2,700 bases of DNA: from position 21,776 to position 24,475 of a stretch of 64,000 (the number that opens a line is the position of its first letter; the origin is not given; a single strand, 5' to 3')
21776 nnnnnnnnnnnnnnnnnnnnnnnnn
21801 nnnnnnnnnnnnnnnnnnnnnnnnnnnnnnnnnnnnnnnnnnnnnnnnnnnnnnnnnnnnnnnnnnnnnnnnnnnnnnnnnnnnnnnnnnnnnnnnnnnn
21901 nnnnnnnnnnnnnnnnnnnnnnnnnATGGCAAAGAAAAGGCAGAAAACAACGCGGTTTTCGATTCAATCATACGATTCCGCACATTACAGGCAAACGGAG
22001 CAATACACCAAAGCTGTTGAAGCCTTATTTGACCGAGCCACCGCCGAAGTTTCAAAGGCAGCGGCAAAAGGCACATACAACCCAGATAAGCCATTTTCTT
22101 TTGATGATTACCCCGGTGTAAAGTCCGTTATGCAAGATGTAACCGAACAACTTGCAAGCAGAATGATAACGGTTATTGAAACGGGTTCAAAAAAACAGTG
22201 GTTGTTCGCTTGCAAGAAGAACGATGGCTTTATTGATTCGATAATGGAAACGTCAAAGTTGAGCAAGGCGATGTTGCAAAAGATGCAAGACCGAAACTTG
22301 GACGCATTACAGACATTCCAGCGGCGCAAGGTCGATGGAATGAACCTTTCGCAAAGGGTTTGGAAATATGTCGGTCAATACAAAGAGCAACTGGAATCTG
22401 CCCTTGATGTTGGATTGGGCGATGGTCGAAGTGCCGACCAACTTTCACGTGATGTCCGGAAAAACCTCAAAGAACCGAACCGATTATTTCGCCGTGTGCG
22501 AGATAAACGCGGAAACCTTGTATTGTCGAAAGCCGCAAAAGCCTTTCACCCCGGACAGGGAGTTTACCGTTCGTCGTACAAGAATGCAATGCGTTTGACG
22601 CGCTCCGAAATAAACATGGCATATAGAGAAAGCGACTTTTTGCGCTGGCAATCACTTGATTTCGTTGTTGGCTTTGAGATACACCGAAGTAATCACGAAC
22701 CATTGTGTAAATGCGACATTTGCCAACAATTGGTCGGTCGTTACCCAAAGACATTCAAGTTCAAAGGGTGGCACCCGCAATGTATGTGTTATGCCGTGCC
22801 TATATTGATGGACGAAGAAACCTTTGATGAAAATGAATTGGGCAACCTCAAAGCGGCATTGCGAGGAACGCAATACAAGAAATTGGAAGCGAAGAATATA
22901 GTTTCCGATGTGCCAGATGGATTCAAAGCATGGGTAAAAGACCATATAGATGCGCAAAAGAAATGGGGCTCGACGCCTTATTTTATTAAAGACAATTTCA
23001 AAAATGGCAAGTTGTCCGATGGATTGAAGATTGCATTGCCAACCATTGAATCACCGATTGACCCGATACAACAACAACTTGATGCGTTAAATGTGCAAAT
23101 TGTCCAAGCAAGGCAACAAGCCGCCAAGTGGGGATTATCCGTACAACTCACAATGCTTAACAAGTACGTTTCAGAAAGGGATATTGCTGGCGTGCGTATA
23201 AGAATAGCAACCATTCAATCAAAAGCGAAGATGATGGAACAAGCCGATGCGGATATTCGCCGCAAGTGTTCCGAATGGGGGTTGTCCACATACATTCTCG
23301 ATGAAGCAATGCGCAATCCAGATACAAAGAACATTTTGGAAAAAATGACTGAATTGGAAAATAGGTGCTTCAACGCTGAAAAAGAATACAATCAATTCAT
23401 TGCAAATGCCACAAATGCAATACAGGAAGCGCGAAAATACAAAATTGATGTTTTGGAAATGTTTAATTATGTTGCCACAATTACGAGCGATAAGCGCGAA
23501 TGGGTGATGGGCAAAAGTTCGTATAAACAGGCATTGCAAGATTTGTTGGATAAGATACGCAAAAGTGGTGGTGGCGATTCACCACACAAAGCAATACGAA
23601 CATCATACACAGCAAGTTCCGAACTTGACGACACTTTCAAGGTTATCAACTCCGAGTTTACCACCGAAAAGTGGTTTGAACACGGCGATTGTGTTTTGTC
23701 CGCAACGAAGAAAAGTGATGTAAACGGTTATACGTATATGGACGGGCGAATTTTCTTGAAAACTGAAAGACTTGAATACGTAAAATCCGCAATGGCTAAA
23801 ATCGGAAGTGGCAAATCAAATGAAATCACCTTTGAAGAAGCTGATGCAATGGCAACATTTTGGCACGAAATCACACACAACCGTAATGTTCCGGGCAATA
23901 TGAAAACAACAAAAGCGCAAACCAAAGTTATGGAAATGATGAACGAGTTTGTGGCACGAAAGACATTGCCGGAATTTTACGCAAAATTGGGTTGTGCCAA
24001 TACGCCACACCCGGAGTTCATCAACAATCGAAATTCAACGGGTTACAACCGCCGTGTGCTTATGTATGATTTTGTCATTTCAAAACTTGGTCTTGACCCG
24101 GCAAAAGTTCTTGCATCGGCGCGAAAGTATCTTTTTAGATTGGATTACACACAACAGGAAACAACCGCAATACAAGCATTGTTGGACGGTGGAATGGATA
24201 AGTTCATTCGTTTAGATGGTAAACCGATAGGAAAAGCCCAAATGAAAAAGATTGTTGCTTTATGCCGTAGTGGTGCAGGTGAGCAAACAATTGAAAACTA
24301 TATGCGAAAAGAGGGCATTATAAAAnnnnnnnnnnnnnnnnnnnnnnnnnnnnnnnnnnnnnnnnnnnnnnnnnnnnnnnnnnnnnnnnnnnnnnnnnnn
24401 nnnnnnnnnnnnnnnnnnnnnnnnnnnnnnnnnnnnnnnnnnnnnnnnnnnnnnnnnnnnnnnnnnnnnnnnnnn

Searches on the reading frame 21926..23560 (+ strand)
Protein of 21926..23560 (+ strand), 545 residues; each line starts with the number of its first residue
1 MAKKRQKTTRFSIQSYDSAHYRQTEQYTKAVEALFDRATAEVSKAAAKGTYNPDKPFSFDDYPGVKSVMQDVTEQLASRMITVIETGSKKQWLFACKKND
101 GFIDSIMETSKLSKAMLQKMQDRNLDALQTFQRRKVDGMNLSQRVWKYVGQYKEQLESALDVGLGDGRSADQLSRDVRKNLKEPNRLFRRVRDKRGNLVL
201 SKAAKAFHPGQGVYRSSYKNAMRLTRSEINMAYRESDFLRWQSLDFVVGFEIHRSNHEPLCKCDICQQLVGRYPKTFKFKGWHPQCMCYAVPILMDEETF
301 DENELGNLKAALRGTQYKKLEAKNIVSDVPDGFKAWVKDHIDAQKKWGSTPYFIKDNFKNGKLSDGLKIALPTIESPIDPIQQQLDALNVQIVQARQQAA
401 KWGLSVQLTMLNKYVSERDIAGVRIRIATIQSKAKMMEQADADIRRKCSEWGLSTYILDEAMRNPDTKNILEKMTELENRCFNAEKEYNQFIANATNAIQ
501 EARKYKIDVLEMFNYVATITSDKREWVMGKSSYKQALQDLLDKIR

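Call 68: search_protein_families(library=phrogs, max_evalue=0.01, proteins=[window:21926-23560:+])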
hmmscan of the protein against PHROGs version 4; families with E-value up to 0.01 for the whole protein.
window:21926-23560:+ (545 aa): 14 families
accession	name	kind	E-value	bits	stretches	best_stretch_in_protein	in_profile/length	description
phrog_35295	-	unknown function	2.6e-135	454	1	13-362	12-381/794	-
phrog_16625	-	moron, auxiliary metabolic gene and host takeover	6.2e-83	280.6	2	203-360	224-378/869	Bxa ADP-ribosyl transferase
phrog_7625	-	head and packaging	6.3e-81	273.7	1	11-365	4-317/504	head morphogenesis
phrog_115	-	head and packaging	8.1e-29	102.3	1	65-499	126-542/665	minor head protein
phrog_1657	-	head and packaging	4.2e-23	83.2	1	23-300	33-305/337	head morphogenesis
phrog_595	-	head and packaging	4e-12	47.2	1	65-498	104-375/513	head maturation protease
phrog_4728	-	head and packaging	1e-10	42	1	128-324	160-334/591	head morphogenesis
phrog_25879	-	head and packaging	2.3e-08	35.1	1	217-305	72-160/173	head morphogenesis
phrog_21401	-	tail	4.3e-08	33.1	1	115-320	112-298/566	pilot protein for DNA ejection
phrog_2841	-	head and packaging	3.7e-06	27.3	1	115-346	159-349/525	minor head protein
phrog_15617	-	unknown function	0.00086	20.4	1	465-541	67-141/165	-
phrog_19443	-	head and packaging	0.0039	16.7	1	116-192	131-208/579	minor head protein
phrog_17987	-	head and packaging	0.0048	16.1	0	115-208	128-217/856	head maturation protease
phrog_2468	-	head and packaging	0.0049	17.4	1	24-247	36-211/303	head morphogenesis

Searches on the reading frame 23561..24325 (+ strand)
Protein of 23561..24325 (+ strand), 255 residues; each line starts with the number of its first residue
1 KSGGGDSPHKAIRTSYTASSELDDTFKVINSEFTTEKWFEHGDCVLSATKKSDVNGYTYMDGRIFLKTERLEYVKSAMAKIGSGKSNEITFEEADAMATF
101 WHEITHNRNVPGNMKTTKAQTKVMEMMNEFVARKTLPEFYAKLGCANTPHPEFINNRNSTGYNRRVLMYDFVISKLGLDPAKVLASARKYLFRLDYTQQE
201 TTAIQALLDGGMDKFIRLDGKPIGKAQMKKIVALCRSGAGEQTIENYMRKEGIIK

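Call 67: search_solved_structures(query=window:23561-24325:+, max_evalue=10, show_alignments=1)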
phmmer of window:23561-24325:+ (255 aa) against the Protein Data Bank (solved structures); distinct sequences matched with E-value up to 10: 2.
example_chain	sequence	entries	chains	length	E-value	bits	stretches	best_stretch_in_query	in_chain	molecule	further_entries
36ln_A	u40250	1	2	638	0.15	15.1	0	76-135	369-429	1-phosphatidylinositol 4,5-bisphosphate phosphodiesterase zeta-1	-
9bcz_A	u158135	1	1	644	0.15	15.1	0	76-135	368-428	1-phosphatidylinositol 4,5-bisphosphate phosphodiesterase zeta-1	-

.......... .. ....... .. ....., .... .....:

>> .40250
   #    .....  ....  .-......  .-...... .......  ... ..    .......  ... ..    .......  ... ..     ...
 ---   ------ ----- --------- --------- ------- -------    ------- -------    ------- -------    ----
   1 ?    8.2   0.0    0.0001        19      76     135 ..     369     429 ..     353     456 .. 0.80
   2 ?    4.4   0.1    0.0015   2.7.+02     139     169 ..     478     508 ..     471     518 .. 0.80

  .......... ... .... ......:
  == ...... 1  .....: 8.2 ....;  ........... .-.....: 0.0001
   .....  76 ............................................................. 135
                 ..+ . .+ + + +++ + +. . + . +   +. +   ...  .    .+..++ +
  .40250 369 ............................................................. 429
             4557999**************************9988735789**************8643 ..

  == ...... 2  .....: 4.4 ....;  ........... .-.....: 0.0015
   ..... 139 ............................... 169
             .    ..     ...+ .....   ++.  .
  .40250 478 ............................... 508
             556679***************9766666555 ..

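Call 68: search_protein_families(library=phrogs, max_evalue=0.01, proteins=[window:23561-24325:+])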
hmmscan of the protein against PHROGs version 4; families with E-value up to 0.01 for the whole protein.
window:23561-24325:+ (255 aa): 1 family
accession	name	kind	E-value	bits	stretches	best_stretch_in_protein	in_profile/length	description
phrog_35295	-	unknown function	9e-68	230.6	1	4-232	523-756/794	-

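Call 76: find_homologous_proteins(query=window:23561-24325:+, max_evalue=0.001)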
Query window:23561-24325:+ (255 aa): 71 proteins with E <= 0.001 among 425 candidates.
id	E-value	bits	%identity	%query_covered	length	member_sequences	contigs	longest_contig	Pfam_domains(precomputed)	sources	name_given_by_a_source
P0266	1.6e-121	423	74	98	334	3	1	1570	-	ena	-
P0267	7.4e-121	420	77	97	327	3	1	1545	-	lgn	-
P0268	4.4e-117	408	73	98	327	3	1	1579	-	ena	-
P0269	9.0e-111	387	74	91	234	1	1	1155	-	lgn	-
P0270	1.3e-110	387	73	97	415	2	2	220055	-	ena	-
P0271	3.0e-110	386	72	94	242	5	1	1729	-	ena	-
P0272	3.1e-108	379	68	100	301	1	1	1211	-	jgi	jgi:hypothetical protein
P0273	4.0e-105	369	67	98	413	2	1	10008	-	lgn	-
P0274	7.4e-100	352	67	95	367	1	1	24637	-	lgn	-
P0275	1.9e-98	347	65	98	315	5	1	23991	-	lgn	-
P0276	9.0e-98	345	63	98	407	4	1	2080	-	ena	-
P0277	1.3e-95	338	63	95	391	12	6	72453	PF14107.12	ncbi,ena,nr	ncbi:MAG: DUF4280 domain-containing protein [Bacteroidales bacterium]|nr:DUF4280 domain-containing p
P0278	9.3e-95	335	77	76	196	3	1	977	-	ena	-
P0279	2.2e-83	298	59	95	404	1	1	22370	-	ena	-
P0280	1.3e-81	292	55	98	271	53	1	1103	-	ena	-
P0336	3.4e-18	84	37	68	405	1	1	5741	PF14107.12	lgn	-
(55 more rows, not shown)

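Call 77: find_encoding_contigs(protein=P0277, flank=5000, max_places=4)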
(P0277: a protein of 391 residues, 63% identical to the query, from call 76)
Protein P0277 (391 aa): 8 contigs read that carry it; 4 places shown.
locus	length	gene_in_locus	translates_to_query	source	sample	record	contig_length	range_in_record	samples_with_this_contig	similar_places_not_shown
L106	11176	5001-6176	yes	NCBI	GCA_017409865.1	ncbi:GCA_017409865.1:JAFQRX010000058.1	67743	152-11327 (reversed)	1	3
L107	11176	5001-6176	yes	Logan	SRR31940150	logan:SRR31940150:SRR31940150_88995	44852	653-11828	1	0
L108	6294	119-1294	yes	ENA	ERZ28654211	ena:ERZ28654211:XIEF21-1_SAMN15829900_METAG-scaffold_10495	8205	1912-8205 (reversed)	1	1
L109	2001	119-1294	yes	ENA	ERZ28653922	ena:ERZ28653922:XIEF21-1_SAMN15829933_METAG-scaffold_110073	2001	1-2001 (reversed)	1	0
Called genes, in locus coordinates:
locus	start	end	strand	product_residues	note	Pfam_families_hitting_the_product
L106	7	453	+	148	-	-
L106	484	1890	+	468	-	PF17541:TssC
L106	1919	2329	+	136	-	PF17642:TssD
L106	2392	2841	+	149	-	PF17642:TssD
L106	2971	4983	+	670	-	PF05954:Phage_GPD, PF04717:Phage_base_V, PF10106:DUF2345 (faint)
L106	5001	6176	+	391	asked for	PF14107:DUF4280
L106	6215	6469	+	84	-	-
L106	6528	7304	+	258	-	PF01551:Peptidase_M23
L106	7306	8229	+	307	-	-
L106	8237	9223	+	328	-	-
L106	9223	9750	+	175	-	-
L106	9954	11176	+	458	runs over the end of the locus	?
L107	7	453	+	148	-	-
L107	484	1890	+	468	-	PF17541:TssC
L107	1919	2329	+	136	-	PF17642:TssD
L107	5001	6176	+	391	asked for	PF14107:DUF4280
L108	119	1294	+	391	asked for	PF14107:DUF4280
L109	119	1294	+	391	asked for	PF14107:DUF4280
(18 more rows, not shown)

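Call 78: find_encoding_contigs(protein=P0336, flank=4000, max_places=2)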
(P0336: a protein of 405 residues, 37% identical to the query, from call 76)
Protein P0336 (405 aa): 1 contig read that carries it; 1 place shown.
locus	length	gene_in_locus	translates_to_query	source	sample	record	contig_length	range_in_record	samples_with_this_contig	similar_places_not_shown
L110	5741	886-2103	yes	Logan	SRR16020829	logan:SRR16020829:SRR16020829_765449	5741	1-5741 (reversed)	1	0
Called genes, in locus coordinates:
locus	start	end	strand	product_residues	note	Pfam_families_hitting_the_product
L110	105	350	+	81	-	-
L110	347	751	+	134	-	PF01850:PIN (weak), PF13470:PIN_3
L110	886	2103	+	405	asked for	PF14107:DUF4280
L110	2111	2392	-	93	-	-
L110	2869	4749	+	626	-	-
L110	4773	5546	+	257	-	-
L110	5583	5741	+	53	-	?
